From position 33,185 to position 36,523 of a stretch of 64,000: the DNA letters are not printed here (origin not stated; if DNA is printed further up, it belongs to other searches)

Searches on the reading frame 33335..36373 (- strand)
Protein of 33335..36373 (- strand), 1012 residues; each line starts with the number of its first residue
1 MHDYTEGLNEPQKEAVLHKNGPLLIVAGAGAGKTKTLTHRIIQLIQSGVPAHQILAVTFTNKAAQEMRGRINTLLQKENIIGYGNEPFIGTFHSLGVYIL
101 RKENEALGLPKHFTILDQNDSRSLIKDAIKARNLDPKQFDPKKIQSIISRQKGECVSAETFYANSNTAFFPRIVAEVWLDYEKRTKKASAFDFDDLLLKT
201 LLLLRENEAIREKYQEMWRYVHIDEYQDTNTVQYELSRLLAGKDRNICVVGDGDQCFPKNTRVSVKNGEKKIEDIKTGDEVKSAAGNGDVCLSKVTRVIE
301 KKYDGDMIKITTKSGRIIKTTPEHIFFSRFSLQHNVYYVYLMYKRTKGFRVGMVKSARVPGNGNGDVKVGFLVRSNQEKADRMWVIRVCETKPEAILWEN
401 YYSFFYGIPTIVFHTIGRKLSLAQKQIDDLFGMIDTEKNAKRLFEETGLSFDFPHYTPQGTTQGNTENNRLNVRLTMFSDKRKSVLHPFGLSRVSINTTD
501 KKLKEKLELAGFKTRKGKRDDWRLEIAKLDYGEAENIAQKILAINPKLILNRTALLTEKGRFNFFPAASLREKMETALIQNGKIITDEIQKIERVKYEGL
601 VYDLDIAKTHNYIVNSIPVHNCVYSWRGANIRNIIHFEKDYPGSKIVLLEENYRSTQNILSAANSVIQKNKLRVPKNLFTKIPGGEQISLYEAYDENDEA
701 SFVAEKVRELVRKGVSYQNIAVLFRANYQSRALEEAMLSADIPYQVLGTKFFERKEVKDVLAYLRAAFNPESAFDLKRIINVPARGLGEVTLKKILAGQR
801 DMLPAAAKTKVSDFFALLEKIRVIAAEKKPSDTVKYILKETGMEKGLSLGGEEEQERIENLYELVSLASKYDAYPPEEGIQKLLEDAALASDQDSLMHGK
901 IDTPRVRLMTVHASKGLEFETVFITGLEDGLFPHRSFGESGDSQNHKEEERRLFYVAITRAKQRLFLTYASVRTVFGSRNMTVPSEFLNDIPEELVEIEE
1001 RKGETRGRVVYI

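Call 66: search_protein_families(library=pfam, proteins=[window:33335-36373:-], max_evalue=0.0001)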
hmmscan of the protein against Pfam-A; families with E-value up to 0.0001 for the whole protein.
window:33335-36373:- (1012 aa): 7 families
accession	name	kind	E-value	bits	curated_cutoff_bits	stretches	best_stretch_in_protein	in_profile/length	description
PF00580.27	UvrD-helicase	-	6.2e-80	269.2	23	1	8-256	1-251/271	UvrD/REP helicase N-terminal domain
PF13361.12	UvrD_C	-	3.5e-76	257.3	25.6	1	648-971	2-349/350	UvrD-like helicase C-terminal domain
PF13245.12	AAA_19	-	7.8e-21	75.1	25.1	1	12-258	1-131/134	AAA domain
PF14890.11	Intein_splicing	-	2.4e-16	60.4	35.8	1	268-621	7-155/155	Intein splicing domain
PF13538.12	UvrD_C_2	-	3.2e-11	43.3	27.4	1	943-967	27-51/52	UvrD-like helicase C-terminal domain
PF01079.26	Hint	-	1.3e-09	38.4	29.7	1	254-329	11-89/213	Hint module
PF13087.12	AAA_12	-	4e-06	27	27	0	671-737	61-129/195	AAA domain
